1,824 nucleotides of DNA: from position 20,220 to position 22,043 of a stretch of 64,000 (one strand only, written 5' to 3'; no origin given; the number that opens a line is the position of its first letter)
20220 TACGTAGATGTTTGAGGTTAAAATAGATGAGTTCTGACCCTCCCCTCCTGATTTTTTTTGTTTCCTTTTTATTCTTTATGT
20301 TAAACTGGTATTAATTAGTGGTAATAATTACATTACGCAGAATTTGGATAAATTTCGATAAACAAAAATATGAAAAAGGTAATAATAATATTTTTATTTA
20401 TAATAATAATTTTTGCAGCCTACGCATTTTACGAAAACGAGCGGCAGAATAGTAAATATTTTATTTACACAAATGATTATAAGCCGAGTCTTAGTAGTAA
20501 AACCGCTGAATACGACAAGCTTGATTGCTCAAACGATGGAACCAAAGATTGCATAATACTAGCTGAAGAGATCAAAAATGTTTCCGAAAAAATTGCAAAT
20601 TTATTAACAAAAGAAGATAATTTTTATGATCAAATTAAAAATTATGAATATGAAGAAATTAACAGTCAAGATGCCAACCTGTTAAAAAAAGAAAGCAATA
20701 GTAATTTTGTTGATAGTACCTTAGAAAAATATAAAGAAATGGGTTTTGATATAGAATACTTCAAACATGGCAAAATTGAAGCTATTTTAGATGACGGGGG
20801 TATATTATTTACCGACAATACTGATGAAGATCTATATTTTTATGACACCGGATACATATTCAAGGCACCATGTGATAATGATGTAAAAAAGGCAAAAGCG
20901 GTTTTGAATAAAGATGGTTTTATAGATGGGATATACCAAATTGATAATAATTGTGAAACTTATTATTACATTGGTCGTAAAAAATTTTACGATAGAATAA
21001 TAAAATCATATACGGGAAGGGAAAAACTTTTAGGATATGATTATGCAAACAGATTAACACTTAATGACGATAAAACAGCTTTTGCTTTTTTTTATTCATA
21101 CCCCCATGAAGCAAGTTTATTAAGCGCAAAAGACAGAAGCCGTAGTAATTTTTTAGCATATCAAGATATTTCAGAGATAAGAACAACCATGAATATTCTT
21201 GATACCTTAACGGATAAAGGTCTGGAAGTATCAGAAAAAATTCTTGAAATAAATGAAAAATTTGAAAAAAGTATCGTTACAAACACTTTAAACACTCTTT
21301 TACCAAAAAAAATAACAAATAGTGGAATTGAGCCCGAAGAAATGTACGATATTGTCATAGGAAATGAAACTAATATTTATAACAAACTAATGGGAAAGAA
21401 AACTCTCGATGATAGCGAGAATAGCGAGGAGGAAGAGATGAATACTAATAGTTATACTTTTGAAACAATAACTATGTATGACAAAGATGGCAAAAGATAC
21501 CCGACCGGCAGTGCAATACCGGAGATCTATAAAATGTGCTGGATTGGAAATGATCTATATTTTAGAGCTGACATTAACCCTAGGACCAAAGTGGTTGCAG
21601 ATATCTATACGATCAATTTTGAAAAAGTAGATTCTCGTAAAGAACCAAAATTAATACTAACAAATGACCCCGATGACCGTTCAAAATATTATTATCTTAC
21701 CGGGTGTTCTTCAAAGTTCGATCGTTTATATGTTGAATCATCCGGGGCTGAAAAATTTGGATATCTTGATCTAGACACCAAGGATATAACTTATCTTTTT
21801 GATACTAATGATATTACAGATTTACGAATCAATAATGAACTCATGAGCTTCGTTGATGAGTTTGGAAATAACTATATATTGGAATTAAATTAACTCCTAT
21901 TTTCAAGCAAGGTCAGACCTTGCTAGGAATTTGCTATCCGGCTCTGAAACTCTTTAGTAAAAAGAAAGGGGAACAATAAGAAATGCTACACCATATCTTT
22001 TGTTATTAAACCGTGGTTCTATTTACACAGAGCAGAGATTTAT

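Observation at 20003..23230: AT-rich two-gene islet of secreted proteins beside an orphan AbrB/MazE-like regulator with a perfect tandem-palindrome operator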

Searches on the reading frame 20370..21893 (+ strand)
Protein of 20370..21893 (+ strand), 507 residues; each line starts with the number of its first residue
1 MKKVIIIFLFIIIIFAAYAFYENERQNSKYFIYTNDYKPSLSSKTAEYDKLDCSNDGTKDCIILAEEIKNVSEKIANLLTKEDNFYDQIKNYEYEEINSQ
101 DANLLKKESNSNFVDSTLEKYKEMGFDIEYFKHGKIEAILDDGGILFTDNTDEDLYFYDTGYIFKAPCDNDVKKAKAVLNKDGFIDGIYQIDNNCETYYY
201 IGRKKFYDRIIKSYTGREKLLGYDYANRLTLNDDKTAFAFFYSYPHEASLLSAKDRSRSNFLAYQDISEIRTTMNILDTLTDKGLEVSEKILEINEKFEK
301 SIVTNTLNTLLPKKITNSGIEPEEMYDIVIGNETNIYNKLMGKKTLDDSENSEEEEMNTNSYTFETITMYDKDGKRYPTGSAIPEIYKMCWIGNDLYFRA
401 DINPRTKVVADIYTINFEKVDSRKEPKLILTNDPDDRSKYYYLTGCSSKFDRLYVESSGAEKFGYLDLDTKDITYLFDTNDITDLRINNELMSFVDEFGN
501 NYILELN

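Call 6: search_protein_families(library=pfam, proteins=[window:20370-21893:+], max_evalue=0.1)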
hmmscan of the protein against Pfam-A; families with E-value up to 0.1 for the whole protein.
window:20370-21893:+ (507 aa): 1 family
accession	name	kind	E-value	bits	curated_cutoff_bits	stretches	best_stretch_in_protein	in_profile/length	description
PF20130.4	DUF6520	-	0.055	14.3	25.4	0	2-64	5-63/83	Family of unknown function (DUF6520)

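Call 11: find_encoding_contigs(protein=window:20370-21893:+, flank=10000, max_places=10)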
Protein window:20370-21893:+ (507 aa): 2 contigs read that carry it; 2 places shown.
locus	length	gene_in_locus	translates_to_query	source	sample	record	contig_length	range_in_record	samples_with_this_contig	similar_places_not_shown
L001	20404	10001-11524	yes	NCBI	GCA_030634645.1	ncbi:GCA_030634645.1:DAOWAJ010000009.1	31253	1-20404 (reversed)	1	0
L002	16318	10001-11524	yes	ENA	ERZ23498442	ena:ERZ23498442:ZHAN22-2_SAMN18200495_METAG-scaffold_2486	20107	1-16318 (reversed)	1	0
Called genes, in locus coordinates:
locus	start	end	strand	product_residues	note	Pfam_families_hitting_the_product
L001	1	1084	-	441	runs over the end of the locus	PF00342:PGI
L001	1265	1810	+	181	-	PF07638:Sigma70_ECF (weak), PF04542:Sigma70_r2, PF08281:Sigma70_r4_2, PF04545:Sigma70_r4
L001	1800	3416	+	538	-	-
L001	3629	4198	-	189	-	PF02545:Maf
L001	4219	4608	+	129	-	-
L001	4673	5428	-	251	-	PF00300:His_Phos_1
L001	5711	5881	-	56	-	-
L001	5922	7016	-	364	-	PF11141:DUF2914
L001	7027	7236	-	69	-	-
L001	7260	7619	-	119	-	PF11969:DcpS_C, PF01230:HIT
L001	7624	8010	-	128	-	PF07883:Cupin_2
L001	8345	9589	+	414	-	PF01136:Peptidase_U32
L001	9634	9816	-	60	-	PF04014:MazE_antitoxin (weak)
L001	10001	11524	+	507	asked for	-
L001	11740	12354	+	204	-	-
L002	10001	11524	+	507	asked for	-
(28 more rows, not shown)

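Call 14: find_homologous_proteins(query=window:20370-21893:+)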
Query window:20370-21893:+ (507 aa): 1 proteins with E <= 0.001 among 8000 candidates.
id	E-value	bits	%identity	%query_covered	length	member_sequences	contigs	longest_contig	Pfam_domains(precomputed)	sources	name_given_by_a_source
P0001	0.0e+0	1096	97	100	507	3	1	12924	-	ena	-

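Call 16: find_encoding_contigs(protein=P0001, flank=10000, max_places=10)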
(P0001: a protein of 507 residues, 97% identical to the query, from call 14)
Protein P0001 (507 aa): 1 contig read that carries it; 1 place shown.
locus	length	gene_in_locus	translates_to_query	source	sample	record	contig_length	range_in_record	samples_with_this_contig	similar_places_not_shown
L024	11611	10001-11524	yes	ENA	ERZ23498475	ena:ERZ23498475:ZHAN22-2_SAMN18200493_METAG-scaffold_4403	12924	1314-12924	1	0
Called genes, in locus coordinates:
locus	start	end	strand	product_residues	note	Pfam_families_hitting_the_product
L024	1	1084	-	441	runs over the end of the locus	PF00342:PGI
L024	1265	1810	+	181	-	PF07638:Sigma70_ECF (weak), PF04542:Sigma70_r2, PF08281:Sigma70_r4_2, PF04545:Sigma70_r4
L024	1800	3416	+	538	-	-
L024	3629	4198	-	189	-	PF02545:Maf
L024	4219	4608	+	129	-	-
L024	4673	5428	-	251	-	PF00300:His_Phos_1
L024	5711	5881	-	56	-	-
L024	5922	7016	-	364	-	PF11141:DUF2914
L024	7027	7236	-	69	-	-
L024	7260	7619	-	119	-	PF11969:DcpS_C, PF01230:HIT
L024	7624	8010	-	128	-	PF07883:Cupin_2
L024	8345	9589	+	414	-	PF01136:Peptidase_U32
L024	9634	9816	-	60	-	PF04014:MazE_antitoxin (weak)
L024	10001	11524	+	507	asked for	-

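Call 29: search_protein_families(library=ncbifam, proteins=[window:20370-21893:+], max_evalue=1)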
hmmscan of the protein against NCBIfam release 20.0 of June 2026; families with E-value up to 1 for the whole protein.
window:20370-21893:+ (507 aa): 1 family
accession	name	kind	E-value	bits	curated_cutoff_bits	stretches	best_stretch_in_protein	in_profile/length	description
NF033148.1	tet_protect_M_W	exception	0.0033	15.8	1100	1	257-361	109-210/639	TetM/TetW/TetO/TetS family tetracycline resistance ribosomal protection protein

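Call 52: search_protein_representatives(protein=window:20370-21893:+)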
Query: 507 residues. Proteins with E-value up to 0.001 (for the whole library): 7; up to 1e-10: 6; up to 1e-30: 3. The best 7 are listed.
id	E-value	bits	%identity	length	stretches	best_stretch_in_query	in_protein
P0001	0.0e+00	1095.6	97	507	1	1-507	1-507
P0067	3.7e-113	395.4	47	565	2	82-506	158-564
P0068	6.2e-50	186.9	36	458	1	87-506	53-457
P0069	9.4e-25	103.9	34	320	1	84-341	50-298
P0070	1.5e-17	80.2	28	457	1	113-495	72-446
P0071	4.8e-14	68.5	34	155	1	356-506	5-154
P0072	3.5e-04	36.0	38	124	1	108-163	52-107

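Call 55: find_encoding_contigs(protein=P0067, flank=6000, max_places=4)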
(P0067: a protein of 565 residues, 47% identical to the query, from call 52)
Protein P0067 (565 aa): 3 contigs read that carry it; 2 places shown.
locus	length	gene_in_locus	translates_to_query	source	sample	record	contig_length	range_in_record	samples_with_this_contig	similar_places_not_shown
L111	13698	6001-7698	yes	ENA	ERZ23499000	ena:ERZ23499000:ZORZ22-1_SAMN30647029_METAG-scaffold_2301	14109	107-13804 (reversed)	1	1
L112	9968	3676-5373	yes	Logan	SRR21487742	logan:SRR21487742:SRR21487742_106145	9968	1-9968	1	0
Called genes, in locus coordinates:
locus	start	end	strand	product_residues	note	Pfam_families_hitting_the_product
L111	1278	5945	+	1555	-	PF07819:PGAP1 (weak), PF02089:Palm_thioest (weak)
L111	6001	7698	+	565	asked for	-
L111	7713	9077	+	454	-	-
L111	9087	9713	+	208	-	-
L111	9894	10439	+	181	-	PF13240:Zn_Ribbon_1, PF06271:RDD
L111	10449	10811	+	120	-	-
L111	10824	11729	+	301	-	PF08447:PAS_3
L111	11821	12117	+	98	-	-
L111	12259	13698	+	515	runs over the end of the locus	?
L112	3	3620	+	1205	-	?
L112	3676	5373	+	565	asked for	-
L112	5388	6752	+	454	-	-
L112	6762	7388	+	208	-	-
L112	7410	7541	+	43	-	-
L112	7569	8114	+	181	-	PF13240:Zn_Ribbon_1, PF06271:RDD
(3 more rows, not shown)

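Call 56: find_encoding_contigs(protein=P0068, flank=6000, max_places=4)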
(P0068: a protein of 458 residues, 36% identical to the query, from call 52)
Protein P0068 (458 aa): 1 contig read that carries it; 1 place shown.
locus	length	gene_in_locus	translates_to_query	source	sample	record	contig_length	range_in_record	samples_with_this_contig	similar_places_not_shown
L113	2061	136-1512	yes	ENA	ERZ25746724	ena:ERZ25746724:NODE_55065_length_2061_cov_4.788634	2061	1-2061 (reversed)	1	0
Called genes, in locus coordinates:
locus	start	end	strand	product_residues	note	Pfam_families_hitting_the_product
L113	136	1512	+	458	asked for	-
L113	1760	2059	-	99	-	?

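Call 62: predict_structure(alignment_id=A4)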
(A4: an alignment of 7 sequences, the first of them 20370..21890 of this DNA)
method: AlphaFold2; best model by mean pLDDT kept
length: 507 residues; sequences in the alignment: 7
mean_pLDDT: 61.0   pTM: 0.60
mean pLDDT of the five models: 61.0, 57.2, 52.8, 51.9, 50.0
residues with pLDDT >= 90: 89; 70-90: 139; 50-70: 56; < 50: 223
segments of 3 or more residues with pLDDT < 50: 16-109, 200-224, 246-256, 276-362, 379-381
pLDDT, mean of each block of 10 residues (from residue 1): 55 50 28 22 33 37 38 33 25 31 36 82 91 91 90 86 85 89 73 64 35 36 62 85 55 48 75 48 34 33 41 40 44 36 30 27 68 70 75 92 65 85 86 83 91 90 93 90 88 89 89
secondary structure, 60 per line:
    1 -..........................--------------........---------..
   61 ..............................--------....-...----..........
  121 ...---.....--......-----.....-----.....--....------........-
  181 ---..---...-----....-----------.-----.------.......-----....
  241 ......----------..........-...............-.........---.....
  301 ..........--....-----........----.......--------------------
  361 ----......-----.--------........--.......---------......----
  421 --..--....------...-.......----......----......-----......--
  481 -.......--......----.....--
elements in order: H2-27 H42-49 H59-90 H99-102 H111-123 E127-131 E134-139 E145-149 E155-159 E162-165 H172-179 E189-191 E197-200 E225-231 E237-246 E257-266 H268-282 H284-292 H296-310 H313-316 H322-329 H334-340 E365-370 E385-392 E395-401 E411-416 E427-430 E441-447 E452-457 E462-467 E473-478 E482-488 E491-496 E501-505

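Call 66: fold_search(model_id=the predicted structure, library=pdb)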
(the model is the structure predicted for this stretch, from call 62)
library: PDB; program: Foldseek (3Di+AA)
matches with E <= 10: 1163; with E <= 0.001: 4
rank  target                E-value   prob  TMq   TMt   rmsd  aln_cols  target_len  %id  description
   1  4h5i_A                2.6e-04  1.00  0.27  0.36  12.3       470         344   11  Crystal Structure of the Guanine Nucleotide Exchange Factor Sec12 (P1 form) (released 2012-11-07)
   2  4h5j_B                3.9e-04  0.99  0.26  0.35  11.2       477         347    9  Crystal Structure of the Guanine Nucleotide Exchange Factor Sec12 (P64 form) (released 2012-11-07)
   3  9ext_B                4.1e-04  0.99  0.23  0.29  12.7       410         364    9  Crystal structure of Yeast Clathrin Heavy Chain N-terminal domain bound to APL2/AP-1 Beta peptide (LLDL) (released 2024-11-13)
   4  2z2p_A                4.9e-04  0.99  0.22  0.33  11.5       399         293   11  Crystal Structure of catalytically inactive H270A virginiamycin B lyase from Staphylococcus aureus with Quinupristin (released 2007-06-19)
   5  7pi3_O                1.2e-03  0.91  0.23  0.31  15.8       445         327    8  PfCyRPA bound to Fab fragments from monoclonal antibodies Cy.003, Cy.004 and Cy.007 (released 2022-02-09)
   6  9n73_LH               1.3e-03  1.00  0.28  0.18  14.6       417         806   10  SSU processome maturation and disassembly, State G (released 2025-10-29)
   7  5n4d_B                1.3e-03  0.99  0.29  0.22  15.8       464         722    8  Prolyl oligopeptidase B from Galerina marginata bound to 25mer macrocyclization substrate - D661A mutant (released 2017-11-01)
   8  7zb0_D                1.5e-03  0.99  0.27  0.21  15.4       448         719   10  macrocyclase OphP with 15mer (released 2022-07-06)
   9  2bkl_B                1.6e-03  0.99  0.26  0.21  11.4       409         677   10  Structural and Mechanistic Analysis of Two Prolyl Endopeptidases: Role of Inter-Domain Dynamics in Catalysis and Speci (released 2005-03-09)
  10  7pi7_A                2.9e-03  0.99  0.18  0.26   6.1       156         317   12  PfCyRPA bound to monoclonal antibody Cy.002 Fab fragment (released 2022-02-09)
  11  9ex5_B                3.0e-03  0.97  0.20  0.26   9.3       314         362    9  Crystal structure of Yeast Clathrin Heavy Chain N-terminal domain bound to Epsin-5 peptide (LIDL) (released 2024-11-13)
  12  2bkl_A                3.6e-03  0.97  0.25  0.20  11.7       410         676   10  Structural and Mechanistic Analysis of Two Prolyl Endopeptidases: Role of Inter-Domain Dynamics in Catalysis and Speci (released 2005-03-09)
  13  9exf_C                3.6e-03  0.96  0.28  0.35  11.4       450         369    8  Crystal structure of Yeast Clathrin Heavy Chain N-terminal domain bound to YAP1801 peptide (LIDM) (released 2024-11-13)
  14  9exf_B                3.6e-03  0.93  0.24  0.30  11.9       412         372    9  Crystal structure of Yeast Clathrin Heavy Chain N-terminal domain bound to YAP1801 peptide (LIDM) (released 2024-11-13)
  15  4imm_A                4.0e-03  0.96  0.16  0.22  10.0       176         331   12  The crystal structure of BamB from Moraxella catarrhalis (released 2014-03-26)
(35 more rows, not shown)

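Call 83: search_protein_families(library=pfam, alignment_id=A4, max_evalue=0.01)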
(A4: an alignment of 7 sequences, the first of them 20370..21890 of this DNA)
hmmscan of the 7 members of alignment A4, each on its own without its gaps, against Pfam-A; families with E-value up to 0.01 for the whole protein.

A. member 1, window:20370-21890:+ (507 aa): 0 families

B. families by the number of members that match (of 7 scanned): 1 family
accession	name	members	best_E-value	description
PF09976.15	TPR_21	1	0.002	Tetratricopeptide repeat-like domain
